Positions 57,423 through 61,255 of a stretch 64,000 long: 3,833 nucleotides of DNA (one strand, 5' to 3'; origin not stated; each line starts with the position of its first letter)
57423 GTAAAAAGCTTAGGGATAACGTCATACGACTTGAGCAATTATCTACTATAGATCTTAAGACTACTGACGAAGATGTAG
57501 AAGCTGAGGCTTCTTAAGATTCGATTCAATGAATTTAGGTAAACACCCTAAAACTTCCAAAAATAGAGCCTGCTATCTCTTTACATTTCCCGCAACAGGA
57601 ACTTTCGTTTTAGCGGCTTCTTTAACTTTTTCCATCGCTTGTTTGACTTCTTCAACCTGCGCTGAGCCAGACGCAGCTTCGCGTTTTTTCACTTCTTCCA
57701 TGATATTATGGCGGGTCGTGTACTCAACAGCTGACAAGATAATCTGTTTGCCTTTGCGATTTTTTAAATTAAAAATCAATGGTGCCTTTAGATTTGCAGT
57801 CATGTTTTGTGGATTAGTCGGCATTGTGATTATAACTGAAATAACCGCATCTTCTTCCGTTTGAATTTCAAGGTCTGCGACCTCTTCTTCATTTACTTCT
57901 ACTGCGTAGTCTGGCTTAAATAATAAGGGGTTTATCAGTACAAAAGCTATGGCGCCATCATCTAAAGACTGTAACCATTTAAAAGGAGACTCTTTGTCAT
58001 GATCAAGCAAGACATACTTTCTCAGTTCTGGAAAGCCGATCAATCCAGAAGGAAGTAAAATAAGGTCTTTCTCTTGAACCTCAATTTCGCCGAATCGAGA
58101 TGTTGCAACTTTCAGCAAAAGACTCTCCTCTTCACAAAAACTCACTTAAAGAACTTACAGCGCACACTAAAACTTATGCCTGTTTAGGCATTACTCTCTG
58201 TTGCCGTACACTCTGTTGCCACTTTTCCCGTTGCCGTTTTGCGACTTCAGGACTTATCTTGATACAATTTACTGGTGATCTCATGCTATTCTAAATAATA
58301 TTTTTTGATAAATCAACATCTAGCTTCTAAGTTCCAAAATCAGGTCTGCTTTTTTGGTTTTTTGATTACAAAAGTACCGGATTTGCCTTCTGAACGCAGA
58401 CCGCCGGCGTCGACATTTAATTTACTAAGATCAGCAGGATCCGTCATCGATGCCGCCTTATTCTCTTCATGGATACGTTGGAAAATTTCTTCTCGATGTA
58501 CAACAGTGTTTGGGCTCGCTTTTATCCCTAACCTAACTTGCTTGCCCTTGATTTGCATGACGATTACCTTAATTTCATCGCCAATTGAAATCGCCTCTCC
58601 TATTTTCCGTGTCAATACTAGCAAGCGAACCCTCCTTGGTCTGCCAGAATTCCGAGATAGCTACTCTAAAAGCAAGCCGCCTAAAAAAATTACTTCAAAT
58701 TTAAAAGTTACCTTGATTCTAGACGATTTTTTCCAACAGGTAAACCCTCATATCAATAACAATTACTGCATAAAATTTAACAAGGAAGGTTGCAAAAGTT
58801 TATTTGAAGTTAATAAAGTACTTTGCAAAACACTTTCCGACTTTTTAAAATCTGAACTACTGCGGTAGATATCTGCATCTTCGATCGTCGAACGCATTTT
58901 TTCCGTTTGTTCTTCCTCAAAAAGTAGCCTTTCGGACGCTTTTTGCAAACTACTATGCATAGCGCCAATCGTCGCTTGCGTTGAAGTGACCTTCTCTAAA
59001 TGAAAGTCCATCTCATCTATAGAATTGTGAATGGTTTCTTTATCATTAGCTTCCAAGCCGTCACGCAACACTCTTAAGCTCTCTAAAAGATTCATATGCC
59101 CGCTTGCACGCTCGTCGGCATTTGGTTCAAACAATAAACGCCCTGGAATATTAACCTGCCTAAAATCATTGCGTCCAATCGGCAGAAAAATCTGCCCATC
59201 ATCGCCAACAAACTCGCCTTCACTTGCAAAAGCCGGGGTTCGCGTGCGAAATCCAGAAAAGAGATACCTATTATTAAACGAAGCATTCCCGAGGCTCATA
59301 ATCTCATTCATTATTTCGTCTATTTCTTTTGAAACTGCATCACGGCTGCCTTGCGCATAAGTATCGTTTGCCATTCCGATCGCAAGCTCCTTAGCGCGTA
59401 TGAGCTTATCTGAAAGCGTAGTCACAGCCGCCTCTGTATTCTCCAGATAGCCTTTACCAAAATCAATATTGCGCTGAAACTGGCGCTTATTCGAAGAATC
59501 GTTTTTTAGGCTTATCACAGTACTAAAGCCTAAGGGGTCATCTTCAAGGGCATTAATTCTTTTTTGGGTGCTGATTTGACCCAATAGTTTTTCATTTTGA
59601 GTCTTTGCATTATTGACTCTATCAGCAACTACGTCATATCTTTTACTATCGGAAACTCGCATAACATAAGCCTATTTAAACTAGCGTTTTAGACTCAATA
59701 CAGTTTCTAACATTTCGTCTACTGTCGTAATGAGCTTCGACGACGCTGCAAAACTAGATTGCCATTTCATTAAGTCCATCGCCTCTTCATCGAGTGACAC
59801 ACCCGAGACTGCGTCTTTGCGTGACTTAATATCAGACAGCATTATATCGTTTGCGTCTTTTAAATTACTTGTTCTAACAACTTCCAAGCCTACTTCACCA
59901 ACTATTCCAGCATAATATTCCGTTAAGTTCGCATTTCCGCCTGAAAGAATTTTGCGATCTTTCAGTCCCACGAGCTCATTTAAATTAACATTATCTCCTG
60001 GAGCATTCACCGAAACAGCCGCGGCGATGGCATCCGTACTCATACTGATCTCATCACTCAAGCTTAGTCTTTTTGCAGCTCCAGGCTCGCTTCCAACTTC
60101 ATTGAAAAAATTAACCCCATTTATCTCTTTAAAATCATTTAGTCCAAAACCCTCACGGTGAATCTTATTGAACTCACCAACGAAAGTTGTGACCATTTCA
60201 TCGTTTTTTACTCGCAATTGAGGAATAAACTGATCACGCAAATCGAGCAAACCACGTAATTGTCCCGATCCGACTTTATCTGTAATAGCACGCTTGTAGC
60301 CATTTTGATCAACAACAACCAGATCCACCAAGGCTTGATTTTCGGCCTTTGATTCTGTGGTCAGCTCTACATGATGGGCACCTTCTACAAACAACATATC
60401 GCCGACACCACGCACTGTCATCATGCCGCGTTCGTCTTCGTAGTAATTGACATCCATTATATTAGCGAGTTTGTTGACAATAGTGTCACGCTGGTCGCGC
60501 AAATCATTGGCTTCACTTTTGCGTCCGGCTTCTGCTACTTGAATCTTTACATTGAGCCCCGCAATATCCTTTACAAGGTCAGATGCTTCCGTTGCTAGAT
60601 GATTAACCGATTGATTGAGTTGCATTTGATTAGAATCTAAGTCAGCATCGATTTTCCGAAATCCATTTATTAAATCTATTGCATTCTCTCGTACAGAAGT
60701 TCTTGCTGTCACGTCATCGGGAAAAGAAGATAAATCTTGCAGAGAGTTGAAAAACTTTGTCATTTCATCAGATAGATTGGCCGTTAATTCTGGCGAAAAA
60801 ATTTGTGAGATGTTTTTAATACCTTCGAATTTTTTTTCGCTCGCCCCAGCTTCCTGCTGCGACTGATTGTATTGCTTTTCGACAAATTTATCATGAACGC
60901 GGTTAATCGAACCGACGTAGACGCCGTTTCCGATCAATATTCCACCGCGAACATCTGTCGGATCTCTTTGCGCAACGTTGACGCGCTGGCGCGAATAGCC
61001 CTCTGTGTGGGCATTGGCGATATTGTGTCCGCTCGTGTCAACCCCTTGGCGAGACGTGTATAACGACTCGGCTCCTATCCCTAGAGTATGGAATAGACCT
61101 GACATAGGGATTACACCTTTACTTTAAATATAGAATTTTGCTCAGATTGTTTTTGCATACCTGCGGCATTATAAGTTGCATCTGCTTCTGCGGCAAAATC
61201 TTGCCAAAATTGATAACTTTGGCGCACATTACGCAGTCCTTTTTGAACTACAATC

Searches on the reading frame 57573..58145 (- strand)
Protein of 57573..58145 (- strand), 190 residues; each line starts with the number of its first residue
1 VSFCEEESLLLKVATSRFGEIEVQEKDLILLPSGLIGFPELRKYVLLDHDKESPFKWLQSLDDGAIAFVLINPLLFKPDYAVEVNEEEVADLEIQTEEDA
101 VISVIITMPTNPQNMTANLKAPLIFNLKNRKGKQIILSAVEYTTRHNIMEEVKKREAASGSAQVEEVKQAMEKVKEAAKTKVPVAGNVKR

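Call 77: search_protein_families(library=ncbifam, proteins=[window:57573-58145:-], max_evalue=0.00001)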
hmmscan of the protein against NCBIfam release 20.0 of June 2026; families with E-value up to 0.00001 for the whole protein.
window:57573-58145:- (190 aa): 8 families
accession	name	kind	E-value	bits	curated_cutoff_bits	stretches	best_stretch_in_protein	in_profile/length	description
NF009798.0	PRK13285.2-1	equivalog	2e-49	167.4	208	1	13-162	3-153/159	flagellar assembly protein FliW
NF009801.0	PRK13285.2-4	equivalog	6e-44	149.2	223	1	11-158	1-147/152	flagellar assembly protein FliW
NF009793.2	PRK13285.1-1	equivalog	1.3e-43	147.8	130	1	19-148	1-131/132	flagellar assembly protein FliW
NF009800.0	PRK13285.2-3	equivalog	5.2e-43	146.5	226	1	12-158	2-147/149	flagellar assembly protein FliW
NF009799.0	PRK13285.2-2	equivalog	6.5e-41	139.5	165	1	15-155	5-144/150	flagellar assembly protein FliW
NF009792.0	PRK13284.1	equivalog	1.4e-25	89.9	171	1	12-141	2-137/146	flagellar assembly protein FliW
NF009790.1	PRK13282.1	equivalog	7.2e-15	55.2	135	1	34-144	8-115/128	flagellar assembly protein FliW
NF009791.1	PRK13283.1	equivalog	7.8e-11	42.3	169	1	31-144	5-116/129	flagellar assembly protein FliW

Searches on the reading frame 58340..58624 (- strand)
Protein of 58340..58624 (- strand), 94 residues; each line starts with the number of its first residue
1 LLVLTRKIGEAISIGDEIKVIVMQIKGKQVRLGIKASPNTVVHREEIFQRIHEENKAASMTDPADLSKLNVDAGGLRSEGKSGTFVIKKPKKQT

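Call 77: search_protein_families(library=ncbifam, proteins=[window:58340-58624:-], max_evalue=0.00001)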
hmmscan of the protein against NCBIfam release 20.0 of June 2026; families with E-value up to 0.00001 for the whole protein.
window:58340-58624:- (94 aa): 3 families
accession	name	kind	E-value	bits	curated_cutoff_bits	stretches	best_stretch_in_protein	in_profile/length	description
NF002469.0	PRK01712.1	equivalog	2.6e-25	88.2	73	1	1-60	1-60/65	carbon storage regulator CsrA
TIGR00202.1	csrA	equivalog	5e-25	87.5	70.1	1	1-68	1-68/69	carbon storage regulator CsrA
NF001844.0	PRK00568.1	equivalog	1.3e-13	50.8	106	1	1-62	1-62/76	carbon storage regulator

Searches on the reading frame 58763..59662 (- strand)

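Call 77: search_protein_families(library=ncbifam, proteins=[window:58763-59662:-], max_evalue=0.00001)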
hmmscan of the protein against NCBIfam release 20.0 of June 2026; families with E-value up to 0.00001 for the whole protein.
window:58763-59662:- (299 aa): 22 families
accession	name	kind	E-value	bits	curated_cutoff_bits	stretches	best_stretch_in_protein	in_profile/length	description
TIGR02550.1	flagell_flgL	equivalog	7.3e-61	206.6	127.2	2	2-180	1-184/387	flagellar hook-associated protein FlgL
NF005187.0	PRK06663.1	equivalog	7.9e-39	133.6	337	2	1-146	2-148/419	flagellar hook-associated protein 3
NF009361.0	PRK12717.1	equivalog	7.9e-25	87.4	407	1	1-181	1-186/524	flagellar hook-associated protein 3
NF006265.0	PRK08412.1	equivalog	8.3e-25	87.1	749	1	1-180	1-180/827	flagellar hook-associated protein FlgL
NF005980.0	PRK08073.1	equivalog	2e-24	86.4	291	1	1-298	1-287/287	flagellar hook-associated protein 3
NF011282.0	PRK14692.1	equivalog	2.5e-22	79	878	1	1-184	1-185/749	flagellar hook-associated protein FlgL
NF009449.0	PRK12807.1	subfamily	4.1e-14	52.8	347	1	25-138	25-139/287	flagellin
NF009444.0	PRK12802.1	equivalog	6e-13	49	332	1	23-137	25-140/282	flagellin domain-containing protein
NF038071.1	lat_flg_LafA_2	exception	1.3e-11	44.5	365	1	17-283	19-266/284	lateral flagellin LafA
NF006468.0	PRK08869.1-3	subfamily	3.3e-09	36.3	436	0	16-137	18-140/378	polar flagellin E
NF006466.0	PRK08869.1-1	subfamily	4.4e-09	36.3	426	0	16-137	18-140/377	flagellin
NF006469.0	PRK08869.1-4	equivalog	5.2e-09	36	627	1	12-140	13-143/377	flagellin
NF009362.0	PRK12718.1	equivalog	6.5e-09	35.4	602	1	1-145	1-146/510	flagellar hook-associated protein FlgL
NF004669.0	PRK06008.1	equivalog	2.5e-08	33.7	230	0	49-142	52-142/348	flagellar hook-associated family protein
NF009446.0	PRK12804.1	subfamily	3.1e-08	33.5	352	1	17-281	17-281/301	flagellin Hag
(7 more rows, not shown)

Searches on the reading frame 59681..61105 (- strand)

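Call 77: search_protein_families(library=ncbifam, proteins=[window:59681-61105:-], max_evalue=0.00001)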
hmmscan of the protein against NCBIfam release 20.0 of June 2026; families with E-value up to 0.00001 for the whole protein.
window:59681-61105:- (474 aa): 5 families
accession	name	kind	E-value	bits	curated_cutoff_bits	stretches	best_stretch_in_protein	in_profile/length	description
TIGR02492.1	flgK_ends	equivalog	3.4e-99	333.1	170.75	1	7-471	2-436/437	flagellar hook-associated protein FlgK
NF004241.1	PRK05682.1-5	equivalog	9.1e-10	38.2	469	1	425-474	397-446/446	flagellar hook protein FlgE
NF004238.1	PRK05682.1-1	equivalog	8.8e-07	28.5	400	0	14-82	9-75/414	flagellar hook protein FlgE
NF009278.1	PRK12636.1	equivalog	3e-06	27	350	0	423-474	212-263/263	flagellar basal body rod protein FlgG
NF040922.1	flgE_Caulobact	equivalog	4.6e-06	25.9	750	1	412-474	443-505/505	flagellar hook protein FlgE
